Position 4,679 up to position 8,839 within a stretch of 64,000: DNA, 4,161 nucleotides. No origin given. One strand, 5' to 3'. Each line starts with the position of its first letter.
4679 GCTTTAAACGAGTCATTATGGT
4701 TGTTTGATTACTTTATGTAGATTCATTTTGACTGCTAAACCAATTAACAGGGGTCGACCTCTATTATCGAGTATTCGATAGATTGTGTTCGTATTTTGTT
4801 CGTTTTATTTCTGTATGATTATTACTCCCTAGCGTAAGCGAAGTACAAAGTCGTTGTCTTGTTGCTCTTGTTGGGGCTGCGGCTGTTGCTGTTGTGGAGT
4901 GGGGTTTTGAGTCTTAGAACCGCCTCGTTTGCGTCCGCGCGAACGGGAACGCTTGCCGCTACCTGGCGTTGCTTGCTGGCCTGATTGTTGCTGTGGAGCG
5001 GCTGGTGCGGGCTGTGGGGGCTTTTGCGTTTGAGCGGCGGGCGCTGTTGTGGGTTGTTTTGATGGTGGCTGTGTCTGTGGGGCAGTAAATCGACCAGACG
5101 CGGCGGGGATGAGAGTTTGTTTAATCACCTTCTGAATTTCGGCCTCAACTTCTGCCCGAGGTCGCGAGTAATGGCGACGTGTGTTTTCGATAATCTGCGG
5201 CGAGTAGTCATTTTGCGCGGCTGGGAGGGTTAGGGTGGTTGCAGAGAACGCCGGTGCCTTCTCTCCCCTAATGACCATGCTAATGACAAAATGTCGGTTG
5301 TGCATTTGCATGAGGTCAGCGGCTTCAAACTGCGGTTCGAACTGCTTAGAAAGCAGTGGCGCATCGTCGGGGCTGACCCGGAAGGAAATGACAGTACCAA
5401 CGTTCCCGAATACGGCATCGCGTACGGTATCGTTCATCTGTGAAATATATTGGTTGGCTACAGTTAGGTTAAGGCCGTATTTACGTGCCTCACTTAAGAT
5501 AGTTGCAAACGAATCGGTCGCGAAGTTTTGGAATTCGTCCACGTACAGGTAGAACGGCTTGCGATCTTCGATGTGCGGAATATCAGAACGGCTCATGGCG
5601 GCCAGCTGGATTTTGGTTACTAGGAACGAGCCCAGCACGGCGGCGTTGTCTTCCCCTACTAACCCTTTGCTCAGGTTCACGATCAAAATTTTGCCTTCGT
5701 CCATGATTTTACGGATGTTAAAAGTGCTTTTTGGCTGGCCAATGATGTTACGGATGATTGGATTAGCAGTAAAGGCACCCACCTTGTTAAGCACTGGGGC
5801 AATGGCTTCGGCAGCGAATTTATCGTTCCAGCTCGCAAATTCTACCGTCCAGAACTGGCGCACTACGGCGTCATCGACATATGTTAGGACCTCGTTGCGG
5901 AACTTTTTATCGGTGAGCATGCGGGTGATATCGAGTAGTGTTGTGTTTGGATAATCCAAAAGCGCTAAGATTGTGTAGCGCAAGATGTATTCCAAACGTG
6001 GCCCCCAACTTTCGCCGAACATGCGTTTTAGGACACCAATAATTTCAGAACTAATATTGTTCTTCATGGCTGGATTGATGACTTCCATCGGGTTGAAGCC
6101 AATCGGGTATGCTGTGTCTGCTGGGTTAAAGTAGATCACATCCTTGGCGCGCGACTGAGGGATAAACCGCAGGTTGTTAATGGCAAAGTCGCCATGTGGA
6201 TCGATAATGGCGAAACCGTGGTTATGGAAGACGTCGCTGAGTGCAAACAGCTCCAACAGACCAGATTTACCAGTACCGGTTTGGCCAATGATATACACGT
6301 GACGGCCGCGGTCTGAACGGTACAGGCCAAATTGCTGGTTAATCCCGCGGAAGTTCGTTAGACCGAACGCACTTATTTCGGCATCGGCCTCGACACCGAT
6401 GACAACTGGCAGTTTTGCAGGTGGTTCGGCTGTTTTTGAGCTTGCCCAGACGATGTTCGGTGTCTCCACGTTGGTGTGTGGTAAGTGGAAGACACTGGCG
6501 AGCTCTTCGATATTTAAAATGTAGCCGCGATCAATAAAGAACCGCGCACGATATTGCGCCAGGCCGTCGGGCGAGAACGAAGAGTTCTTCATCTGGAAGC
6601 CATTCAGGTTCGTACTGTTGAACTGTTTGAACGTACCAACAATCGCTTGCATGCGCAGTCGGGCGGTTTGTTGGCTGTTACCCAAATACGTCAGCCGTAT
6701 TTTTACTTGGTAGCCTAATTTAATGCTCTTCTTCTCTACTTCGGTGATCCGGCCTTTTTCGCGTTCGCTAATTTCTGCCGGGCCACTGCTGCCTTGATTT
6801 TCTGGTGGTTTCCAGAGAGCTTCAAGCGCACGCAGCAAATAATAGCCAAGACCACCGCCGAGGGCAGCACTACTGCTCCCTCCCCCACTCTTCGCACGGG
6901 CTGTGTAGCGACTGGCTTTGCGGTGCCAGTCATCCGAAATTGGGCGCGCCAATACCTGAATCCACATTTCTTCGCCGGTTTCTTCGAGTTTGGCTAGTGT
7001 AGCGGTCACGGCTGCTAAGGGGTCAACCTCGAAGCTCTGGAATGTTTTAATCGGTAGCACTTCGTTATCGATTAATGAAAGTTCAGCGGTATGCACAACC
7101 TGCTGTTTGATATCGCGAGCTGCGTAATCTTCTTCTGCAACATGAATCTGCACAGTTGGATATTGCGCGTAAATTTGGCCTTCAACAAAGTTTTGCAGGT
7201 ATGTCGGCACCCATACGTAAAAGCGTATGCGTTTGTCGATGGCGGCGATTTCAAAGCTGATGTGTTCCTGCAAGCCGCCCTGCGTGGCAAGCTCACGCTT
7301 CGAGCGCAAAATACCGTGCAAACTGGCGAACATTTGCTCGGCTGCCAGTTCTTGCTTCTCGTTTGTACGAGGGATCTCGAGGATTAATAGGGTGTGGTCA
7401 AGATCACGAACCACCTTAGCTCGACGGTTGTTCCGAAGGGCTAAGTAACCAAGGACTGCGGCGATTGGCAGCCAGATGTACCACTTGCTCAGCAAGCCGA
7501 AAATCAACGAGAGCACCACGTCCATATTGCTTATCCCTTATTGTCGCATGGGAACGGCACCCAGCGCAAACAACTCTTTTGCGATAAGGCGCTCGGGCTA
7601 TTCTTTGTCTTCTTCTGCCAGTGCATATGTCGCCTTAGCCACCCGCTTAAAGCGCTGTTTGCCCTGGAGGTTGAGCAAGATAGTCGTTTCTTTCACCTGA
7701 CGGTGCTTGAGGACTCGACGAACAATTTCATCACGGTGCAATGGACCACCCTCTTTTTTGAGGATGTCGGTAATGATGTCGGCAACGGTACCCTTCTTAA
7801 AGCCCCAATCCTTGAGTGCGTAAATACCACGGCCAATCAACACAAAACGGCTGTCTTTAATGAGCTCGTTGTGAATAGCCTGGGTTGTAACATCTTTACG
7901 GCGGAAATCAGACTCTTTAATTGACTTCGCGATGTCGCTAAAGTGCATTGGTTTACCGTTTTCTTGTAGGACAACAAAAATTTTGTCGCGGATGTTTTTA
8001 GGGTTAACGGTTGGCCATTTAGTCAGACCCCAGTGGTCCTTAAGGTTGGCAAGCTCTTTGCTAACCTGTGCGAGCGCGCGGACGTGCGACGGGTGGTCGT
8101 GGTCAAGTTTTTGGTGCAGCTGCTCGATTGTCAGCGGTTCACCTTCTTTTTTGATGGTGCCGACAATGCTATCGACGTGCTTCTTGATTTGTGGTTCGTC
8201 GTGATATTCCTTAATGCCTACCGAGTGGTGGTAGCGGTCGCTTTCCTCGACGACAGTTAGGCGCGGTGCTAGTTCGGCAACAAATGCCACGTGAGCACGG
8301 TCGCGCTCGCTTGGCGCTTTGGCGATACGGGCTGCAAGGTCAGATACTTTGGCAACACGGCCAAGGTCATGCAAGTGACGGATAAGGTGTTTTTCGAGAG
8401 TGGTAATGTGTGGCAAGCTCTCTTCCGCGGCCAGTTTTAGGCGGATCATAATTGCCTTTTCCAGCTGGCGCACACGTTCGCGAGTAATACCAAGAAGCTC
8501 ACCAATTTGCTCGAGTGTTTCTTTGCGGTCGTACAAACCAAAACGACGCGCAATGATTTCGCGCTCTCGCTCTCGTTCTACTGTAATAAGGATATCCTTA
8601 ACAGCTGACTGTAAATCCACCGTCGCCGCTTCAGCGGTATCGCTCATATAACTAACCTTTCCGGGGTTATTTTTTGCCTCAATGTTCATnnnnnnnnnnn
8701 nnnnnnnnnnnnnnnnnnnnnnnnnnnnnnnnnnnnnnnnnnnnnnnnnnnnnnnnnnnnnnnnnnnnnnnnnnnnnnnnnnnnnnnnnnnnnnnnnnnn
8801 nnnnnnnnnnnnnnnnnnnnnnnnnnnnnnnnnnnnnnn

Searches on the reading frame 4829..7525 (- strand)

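Call 10: search_protein_families(library=pfam, proteins=[window:4829-7525:-])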
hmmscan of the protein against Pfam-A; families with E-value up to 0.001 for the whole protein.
window:4829-7525:- (898 aa): 4 families
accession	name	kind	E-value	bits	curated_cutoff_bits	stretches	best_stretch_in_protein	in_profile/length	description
PF10412.15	TrwB_AAD_bind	-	2.4e-10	40.3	20.5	1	407-719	15-312/387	Type IV secretion-system coupling protein DNA-binding domain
PF01935.23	DUF87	-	7.5e-07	29.9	23.2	1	408-635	24-216/220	Helicase HerA, central domain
PF12696.13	TraG-D_C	-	2.7e-06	27.7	22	1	657-722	1-72/126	TraM recognition site of TraD and TraG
PF02534.20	T4SS-DNA_transf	-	5.1e-06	26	20.1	0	587-727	238-380/468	Type IV secretory system Conjugative DNA transfer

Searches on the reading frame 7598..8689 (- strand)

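Call 10: search_protein_families(library=pfam, proteins=[window:7598-8689:-])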
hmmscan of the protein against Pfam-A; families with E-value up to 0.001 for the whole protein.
window:7598-8689:- (363 aa): 6 families
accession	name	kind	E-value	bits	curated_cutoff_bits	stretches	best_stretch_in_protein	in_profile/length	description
PF05066.19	HARE-HTH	-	8e-13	49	25.9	1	237-295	7-71/71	HB1, ASXL, restriction endonuclease HTH domain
PF04545.22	Sigma70_r4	-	1.1e-11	44.5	24.1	1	40-85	7-49/50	Sigma-70, region 4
PF08100.18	Dimerisation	-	5.1e-05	23.5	25.6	0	306-341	30-63/93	O-methyltransferase dimerisation domain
PF11784.13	DUF3320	-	0.0001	22.6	25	0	299-332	9-41/50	Protein of unknown function (DUF3320)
PF23159.1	WH_Rok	-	0.00047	20.7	27.6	0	234-269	2-38/58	Repressor Rok winged helix domain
PF24356.1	WH_PARP12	-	0.00089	19.5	27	0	300-353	3-56/70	PARP12 winged helix domain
